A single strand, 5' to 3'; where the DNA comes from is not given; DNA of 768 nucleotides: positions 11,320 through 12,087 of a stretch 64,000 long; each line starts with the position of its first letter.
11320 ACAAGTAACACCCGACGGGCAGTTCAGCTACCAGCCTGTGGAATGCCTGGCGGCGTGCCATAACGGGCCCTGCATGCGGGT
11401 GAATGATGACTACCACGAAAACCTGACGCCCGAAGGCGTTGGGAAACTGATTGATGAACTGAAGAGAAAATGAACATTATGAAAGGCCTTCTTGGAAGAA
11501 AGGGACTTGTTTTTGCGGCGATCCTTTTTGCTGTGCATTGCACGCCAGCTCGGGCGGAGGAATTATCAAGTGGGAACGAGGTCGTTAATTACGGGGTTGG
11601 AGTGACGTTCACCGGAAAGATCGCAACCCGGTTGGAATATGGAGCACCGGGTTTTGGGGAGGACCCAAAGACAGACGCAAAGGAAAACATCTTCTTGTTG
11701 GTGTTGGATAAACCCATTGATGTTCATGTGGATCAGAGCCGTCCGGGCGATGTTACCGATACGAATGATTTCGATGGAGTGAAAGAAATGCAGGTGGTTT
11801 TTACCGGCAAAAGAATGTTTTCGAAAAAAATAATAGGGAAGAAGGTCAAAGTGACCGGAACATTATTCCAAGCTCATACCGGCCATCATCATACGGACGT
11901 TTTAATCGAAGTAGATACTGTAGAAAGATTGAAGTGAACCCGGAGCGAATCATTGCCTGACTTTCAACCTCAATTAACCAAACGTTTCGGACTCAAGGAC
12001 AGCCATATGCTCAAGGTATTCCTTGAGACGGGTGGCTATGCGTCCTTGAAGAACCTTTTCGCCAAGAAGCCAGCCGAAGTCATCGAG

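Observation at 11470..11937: Low-GC secreted His-cluster gene embedded in, and translationally coupled to, the complex I operon between nuoE and nuoF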

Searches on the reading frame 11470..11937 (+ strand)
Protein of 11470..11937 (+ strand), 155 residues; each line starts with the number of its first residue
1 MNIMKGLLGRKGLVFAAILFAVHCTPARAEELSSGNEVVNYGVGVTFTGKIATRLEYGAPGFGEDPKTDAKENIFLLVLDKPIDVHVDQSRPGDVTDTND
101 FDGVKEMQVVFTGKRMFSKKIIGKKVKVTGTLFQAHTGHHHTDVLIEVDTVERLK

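Call 4: search_protein_families(library=pfam, proteins=[window:11470-11937:+], max_evalue=1)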
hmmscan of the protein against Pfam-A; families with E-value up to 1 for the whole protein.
window:11470-11937:+ (155 aa): 1 family
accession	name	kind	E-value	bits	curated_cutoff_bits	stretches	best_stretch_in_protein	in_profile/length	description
PF14485.11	DUF4431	-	1.1e-15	57.6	24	1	106-152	1-48/48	Domain of unknown function (DUF4431)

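Call 5: search_protein_families(library=ncbifam, proteins=[window:11470-11937:+], max_evalue=1)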
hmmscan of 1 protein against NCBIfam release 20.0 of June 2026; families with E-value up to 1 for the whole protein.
window:11470-11937:+ (155 aa): 0 families

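Call 7: find_homologous_proteins(query=window:11470-11937:+, max_evalue=0.001)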
Query window:11470-11937:+ (155 aa): 19 proteins with E <= 0.001 among 129 candidates.
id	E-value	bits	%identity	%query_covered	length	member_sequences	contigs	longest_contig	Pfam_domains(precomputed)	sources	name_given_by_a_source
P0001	3.8e-95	334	100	98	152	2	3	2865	PF14485.12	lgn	-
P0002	5.7e-61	223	66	100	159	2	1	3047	PF14485.12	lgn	-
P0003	1.3e-60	222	66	100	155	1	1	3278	PF14485.12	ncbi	-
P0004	1.1e-38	151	54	97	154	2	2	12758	PF14485.12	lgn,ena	-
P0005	1.8e-28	118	57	72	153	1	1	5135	PF14485.12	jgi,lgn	jgi:hypothetical protein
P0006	1.5e-21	95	45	80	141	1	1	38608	PF14485.12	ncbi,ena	-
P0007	3.4e-20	91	43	72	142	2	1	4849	PF14485.12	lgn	-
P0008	1.4e-19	89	45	74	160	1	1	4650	PF14485.12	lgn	-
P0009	2.1e-18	85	45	70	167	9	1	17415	PF14485.12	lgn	-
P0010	3.7e-17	81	42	94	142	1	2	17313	PF14485.12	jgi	jgi:hypothetical protein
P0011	7.5e-16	77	44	61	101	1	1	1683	PF14485.12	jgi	jgi:uncharacterized protein DUF4431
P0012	8.8e-16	76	38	91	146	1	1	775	PF14485.12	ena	-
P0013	1.0e-15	76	37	88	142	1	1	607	PF14485.12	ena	-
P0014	1.0e-15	76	38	89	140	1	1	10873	PF14485.12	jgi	jgi:Domain of unknown function (DUF4431)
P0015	5.2e-15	74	44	67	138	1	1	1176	PF14485.12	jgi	jgi:hypothetical protein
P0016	8.9e-14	70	38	83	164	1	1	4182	PF14485.12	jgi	-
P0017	3.2e-13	68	38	81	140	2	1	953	PF14485.12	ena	-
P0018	5.4e-13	67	42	81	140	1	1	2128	PF14485.12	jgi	jgi:hypothetical protein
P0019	1.2e-10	60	38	69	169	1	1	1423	PF14485.12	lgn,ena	-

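Call 8: find_encoding_contigs(protein=P0003, flank=5000, max_places=4)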
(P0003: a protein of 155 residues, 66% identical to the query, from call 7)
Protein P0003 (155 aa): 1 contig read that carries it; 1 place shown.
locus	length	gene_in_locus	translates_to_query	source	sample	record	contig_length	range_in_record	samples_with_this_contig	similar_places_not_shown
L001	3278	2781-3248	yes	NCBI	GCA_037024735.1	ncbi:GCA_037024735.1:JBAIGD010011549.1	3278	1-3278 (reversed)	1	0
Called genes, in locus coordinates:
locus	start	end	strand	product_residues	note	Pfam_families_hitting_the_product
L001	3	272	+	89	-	?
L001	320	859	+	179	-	PF00329:Complex1_30kDa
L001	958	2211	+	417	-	PF00346:Complex1_49kDa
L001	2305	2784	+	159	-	PF01257:2Fe-2S_thioredx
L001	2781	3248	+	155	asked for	PF14485:DUF4431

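Call 9: find_encoding_contigs(protein=P0004, flank=6000, max_places=4)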
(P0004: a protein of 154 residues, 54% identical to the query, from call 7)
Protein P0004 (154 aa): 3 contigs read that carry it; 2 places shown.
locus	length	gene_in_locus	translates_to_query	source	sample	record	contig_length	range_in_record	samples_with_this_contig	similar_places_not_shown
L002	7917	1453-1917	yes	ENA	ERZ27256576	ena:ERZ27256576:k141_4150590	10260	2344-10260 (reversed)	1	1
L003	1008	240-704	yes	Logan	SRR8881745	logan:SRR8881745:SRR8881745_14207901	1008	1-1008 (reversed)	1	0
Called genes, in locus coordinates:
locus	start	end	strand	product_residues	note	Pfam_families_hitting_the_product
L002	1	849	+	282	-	?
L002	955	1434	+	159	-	PF01257:2Fe-2S_thioredx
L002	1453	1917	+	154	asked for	PF14485:DUF4431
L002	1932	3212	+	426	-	PF01512:Complex1_51K, PF10589:NADH_4Fe-4S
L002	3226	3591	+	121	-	PF21732:DUF6864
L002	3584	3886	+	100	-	-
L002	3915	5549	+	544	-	PF00111:Fer2 (weak), PF13510:Fer2_4, PF10588:NADH-G_4Fe-4S_3, PF22117:Fer4_Nqo3, PF04879:Molybdop_Fe4S4, PF22151:Fer4_NDSU1, PF00384:Molybdopterin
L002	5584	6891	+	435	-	PF00146:NADHdh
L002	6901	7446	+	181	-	PF13183:Fer4_8 (faint), PF13534:Fer4_17 (faint), PF14697:Fer4_21 (faint), PF12797:Fer4_2 (faint), PF13237:Fer4_10 (faint), PF12838:Fer4_7, PF13187:Fer4_9 (weak), PF00037:Fer4, +2 more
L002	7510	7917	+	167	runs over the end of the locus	PF00499:Oxidored_q3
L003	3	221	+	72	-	?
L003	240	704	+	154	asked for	PF14485:DUF4431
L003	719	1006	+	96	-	?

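Call 10: find_encoding_contigs(protein=P0006, flank=6000, max_places=4)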
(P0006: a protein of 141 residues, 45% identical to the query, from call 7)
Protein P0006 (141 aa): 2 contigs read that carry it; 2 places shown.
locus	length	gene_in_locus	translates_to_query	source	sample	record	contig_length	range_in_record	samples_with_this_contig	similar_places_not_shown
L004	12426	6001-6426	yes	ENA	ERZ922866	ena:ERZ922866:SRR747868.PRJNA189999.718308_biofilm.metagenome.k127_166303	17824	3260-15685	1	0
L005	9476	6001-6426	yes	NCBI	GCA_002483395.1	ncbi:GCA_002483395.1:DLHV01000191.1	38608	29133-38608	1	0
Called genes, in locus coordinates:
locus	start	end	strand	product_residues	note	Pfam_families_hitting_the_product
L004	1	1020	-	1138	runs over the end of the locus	PF13620:CarboxypepD_reg, PF13715:CarbopepD_reg_2 (faint), PF25183:OMP_b-brl_4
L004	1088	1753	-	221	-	PF00440:TetR_N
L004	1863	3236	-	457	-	PF26410:GH5_mannosidase, PF00150:Cellulase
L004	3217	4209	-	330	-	PF01073:3Beta_HSD, PF01370:Epimerase, PF02719:Polysacc_synt_2, PF04321:RmlD_sub_bind, PF05368:NmrA (weak), PF07993:NAD_binding_4 (faint), PF13460:NAD_binding_10 (faint), PF16363:GDP_Man_Dehyd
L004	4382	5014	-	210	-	-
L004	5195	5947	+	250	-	PF00072:Response_reg, PF00196:GerE (weak)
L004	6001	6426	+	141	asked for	PF14485:DUF4431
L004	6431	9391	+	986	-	PF07494:Reg_prop (faint)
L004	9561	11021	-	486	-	PF03544:TonB_C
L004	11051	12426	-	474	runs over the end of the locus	PF22039:HUTI_composite_bact (weak), PF01979:Amidohydro_1, PF07969:Amidohydro_3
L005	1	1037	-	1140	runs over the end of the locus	-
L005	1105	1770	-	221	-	PF00440:TetR_N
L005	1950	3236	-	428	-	-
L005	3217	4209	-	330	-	PF01073:3Beta_HSD, PF01370:Epimerase, PF02719:Polysacc_synt_2, PF04321:RmlD_sub_bind, PF05368:NmrA (weak), PF07993:NAD_binding_4 (faint), PF13460:NAD_binding_10 (faint), PF16363:GDP_Man_Dehyd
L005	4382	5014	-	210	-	-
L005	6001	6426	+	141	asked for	PF14485:DUF4431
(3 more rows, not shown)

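Call 12: find_encoding_contigs(protein=P0005, flank=6000, max_places=3)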
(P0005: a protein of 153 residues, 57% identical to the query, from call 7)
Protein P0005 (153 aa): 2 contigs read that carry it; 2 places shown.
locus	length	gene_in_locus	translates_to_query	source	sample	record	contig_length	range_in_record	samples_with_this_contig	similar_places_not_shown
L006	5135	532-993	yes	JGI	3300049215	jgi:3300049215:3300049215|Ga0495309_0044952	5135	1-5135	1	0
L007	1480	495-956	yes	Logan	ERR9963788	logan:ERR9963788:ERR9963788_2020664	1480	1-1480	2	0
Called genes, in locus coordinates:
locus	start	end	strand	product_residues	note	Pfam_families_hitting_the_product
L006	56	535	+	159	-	PF01257:2Fe-2S_thioredx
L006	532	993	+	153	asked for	PF14485:DUF4431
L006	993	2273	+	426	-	PF01512:Complex1_51K, PF10589:NADH_4Fe-4S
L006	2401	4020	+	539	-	PF00111:Fer2 (weak), PF13510:Fer2_4, PF10588:NADH-G_4Fe-4S_3, PF22117:Fer4_Nqo3, PF04879:Molybdop_Fe4S4 (weak), PF22151:Fer4_NDSU1, PF00384:Molybdopterin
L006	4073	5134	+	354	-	?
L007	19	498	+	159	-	PF01257:2Fe-2S_thioredx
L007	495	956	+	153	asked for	PF14485:DUF4431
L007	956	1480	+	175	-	?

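Call 13: find_encoding_contigs(protein=P0002, flank=6000, max_places=3)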
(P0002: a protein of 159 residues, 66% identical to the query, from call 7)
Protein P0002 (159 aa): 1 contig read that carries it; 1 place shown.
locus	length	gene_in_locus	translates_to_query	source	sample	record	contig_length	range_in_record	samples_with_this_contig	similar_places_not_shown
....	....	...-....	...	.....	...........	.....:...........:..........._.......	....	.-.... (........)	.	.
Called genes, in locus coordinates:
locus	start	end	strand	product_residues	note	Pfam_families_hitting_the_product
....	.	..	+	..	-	?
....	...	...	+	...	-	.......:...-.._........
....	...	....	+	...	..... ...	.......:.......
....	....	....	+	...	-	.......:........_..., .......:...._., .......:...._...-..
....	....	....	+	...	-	?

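Call 17: search_solved_structures(query=A1, max_evalue=10, show_alignments=2)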
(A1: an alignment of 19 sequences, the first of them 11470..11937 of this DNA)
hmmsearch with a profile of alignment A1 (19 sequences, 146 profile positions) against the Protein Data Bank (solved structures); distinct sequences matched with E-value up to 10: 0.

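Call 26: predict_structure(alignment_id=A1)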
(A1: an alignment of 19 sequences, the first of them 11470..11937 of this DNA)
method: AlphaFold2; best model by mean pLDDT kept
length: 155 residues; sequences in the alignment: 19
mean_pLDDT: 81.9   pTM: 0.69
mean pLDDT of the five models: 81.9, 81.4, 79.5, 78.1, 78.0
residues with pLDDT >= 90: 73; 70-90: 43; 50-70: 35; < 50: 4
segments of 3 or more residues with pLDDT < 50: none
pLDDT, mean of each block of 10 residues (from residue 1): 55 74 58 77 95 85 65 94 93 79 96 76 96 86 94 93
secondary structure, 60 per line:
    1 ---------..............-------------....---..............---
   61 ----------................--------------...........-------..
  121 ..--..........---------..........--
elements in order: H10-23 E37-40 E44-57 E71-86 E101-111 E125-134 E144-153

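Call 36: find_related_loci(query=A1, collection=metagenome_contigs, flank=5000)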
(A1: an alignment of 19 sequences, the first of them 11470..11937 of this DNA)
Query A1 (155 aa) in metagenome_contigs; peptide patterns used: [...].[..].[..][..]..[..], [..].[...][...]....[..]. (x = any residue, [..] = any of these).
600 stretches matched a pattern (row limit reached: there are more); 389 encode a relative of the query (tblastn E <= 1e-3); the best 80 are kept; 80 distinct loci.
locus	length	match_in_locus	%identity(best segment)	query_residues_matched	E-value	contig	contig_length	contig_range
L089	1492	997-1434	42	11-153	1e-29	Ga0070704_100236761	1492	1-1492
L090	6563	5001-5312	49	43-149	2e-28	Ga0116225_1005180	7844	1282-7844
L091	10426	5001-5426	42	13-155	3e-27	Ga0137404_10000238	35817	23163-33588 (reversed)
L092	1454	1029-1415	38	24-155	1e-27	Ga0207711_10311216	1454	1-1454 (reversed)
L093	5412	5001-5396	38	18-155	2e-27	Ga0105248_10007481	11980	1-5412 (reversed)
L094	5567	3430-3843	39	14-151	1e-26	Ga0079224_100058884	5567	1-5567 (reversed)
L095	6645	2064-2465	42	13-153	1e-26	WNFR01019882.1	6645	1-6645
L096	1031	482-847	42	27-151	3e-27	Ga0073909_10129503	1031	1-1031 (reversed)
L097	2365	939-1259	44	45-153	4e-25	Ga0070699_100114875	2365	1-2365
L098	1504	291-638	45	37-154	6e-25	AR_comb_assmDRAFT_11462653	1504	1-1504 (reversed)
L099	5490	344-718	42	28-154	1e-24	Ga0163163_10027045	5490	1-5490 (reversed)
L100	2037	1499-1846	43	37-154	1e-24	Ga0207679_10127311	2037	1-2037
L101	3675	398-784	41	18-149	2e-24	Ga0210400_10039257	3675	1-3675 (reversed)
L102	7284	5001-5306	45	45-151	4e-24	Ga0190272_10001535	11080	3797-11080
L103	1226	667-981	45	45-152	2e-24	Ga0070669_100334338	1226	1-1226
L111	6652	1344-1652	46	45-151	6e-24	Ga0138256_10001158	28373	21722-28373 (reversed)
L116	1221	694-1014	42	45-154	7e-24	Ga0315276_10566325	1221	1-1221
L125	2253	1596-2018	35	2-153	6e-23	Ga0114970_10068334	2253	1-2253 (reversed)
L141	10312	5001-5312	43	45-152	4e-22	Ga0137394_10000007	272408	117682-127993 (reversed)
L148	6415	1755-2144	35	17-148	1e-21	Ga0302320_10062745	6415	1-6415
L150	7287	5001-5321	40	45-154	2e-21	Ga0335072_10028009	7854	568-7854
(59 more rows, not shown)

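Call 43: search_protein_families(library=pfam, alignment_id=A2, max_evalue=0.001)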
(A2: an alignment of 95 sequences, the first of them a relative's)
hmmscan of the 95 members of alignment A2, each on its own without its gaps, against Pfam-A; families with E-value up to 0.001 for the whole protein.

A. member 1, L095:1672-1911:+ (80 aa): 0 families

B. families by the number of members that match (of 95 scanned): 67 families (the first 25 are shown)
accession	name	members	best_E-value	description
PF03928.20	HbpS-like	10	1.8e-20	Haem degrading protein HbpS-like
PF00156.33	Pribosyltran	3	5.8e-20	Phosphoribosyl transferase domain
PF00144.29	Beta-lactamase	2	8.5e-59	Beta-lactamase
PF11340.13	DUF3142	2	1.2e-08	Protein of unknown function (DUF3142)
PF03740.19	PdxJ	1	1.7e-98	Pyridoxal phosphate biosynthesis protein PdxJ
PF00135.34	COesterase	1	1e-89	Carboxylesterase family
PF13793.12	Pribosyltran_N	1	1.4e-50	N-terminal domain of ribose phosphate pyrophosphokinase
PF03710.21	GlnE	1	7.9e-45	Glutamate-ammonia ligase adenylyltransferase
PF00941.27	FAD_binding_5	1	2.5e-43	FAD binding domain in molybdopterin dehydrogenase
PF08335.16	GlnD_UR_UTase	1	1.3e-37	GlnD PII-uridylyltransferase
PF01494.25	FAD_binding_3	1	2.6e-30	FAD binding domain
PF00535.33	Glycos_transf_2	1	1.8e-29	Glycosyl transferase family 2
PF07676.18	PD40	1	1.4e-28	WD40-like Beta Propeller Repeat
PF02583.22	Trns_repr_metal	1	3.1e-27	Metal-sensitive transcriptional repressor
PF13489.12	Methyltransf_23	1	2.3e-25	Methyltransferase domain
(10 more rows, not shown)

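Call 55: search_protein_families(library=pfam, proteins=[L092:55-984:+, L125:721-1602:+, L091:5426-6229:+, L097:1273-2061:+, L002:3226-3588:+, L002:3584-3883:+, L095:2502-3149:+, L004:6431-9388:+], max_evalue=0.01)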
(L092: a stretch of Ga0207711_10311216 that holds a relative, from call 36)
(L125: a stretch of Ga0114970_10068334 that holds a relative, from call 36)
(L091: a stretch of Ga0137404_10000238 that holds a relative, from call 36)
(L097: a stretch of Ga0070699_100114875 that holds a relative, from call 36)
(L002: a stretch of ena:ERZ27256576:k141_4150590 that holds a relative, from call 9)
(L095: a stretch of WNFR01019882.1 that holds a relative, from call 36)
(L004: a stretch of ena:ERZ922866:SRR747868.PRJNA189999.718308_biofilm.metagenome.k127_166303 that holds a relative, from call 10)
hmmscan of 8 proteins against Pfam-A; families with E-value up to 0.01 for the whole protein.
L092:55-984:+ (310 aa): 0 families

L125:721-1602:+ (294 aa): 0 families

L091:5426-6229:+ (268 aa): 0 families

L097:1273-2061:+ (263 aa): 1 family
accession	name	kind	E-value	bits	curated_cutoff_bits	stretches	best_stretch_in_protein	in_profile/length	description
PF11340.13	DUF3142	-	1.9e-08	35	30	1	94-175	5-83/202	Protein of unknown function (DUF3142)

L002:3226-3588:+ (121 aa): 1 family
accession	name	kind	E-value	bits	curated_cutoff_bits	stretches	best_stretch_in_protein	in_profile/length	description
PF21732.2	DUF6864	-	5.9e-31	107.1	27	1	2-116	1-114/114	Domain of unknown function (DUF6864)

L002:3584-3883:+ (100 aa): 0 families

L095:2502-3149:+ (216 aa): 0 families

L004:6431-9388:+ (986 aa): 6 families
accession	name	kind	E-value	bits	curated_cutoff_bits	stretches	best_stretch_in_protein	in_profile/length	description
PF07494.17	Reg_prop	-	2.1e-24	82.9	20.4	2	78-101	1-24/24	Two component regulator propeller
PF16819.11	DUF5074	-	1.1e-05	25.1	27.2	1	212-278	147-212/353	Domain of unknown function (DUF5074)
PF02518.31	HATPase_c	-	4.2e-05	24.4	26.4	1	893-980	3-107/111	Histidine kinase-, DNA gyrase B-, and HSP90-like ATPase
PF13581.12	HATPase_c_2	-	8.6e-05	23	27.4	1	895-945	31-85/127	Histidine kinase-like ATPase domain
PF08450.18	SGL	-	0.0015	18.6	26.3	0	83-142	42-106/246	SMP-30/Gluconolactonase/LRE-like region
PF07730.19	HisKA_3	-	0.0053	17.7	24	1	798-844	1-51/68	Histidine kinase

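Call 56: search_protein_families(library=padloc, proteins=[window:11470-11937:+, L002:3226-3588:+, L002:3584-3883:+], max_evalue=0.01)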
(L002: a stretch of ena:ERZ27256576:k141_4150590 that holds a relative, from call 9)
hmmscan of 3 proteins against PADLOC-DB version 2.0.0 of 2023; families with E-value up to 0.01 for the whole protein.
window:11470-11937:+ (155 aa): 0 families

L002:3226-3588:+ (121 aa): 0 families

L002:3584-3883:+ (100 aa): 0 families
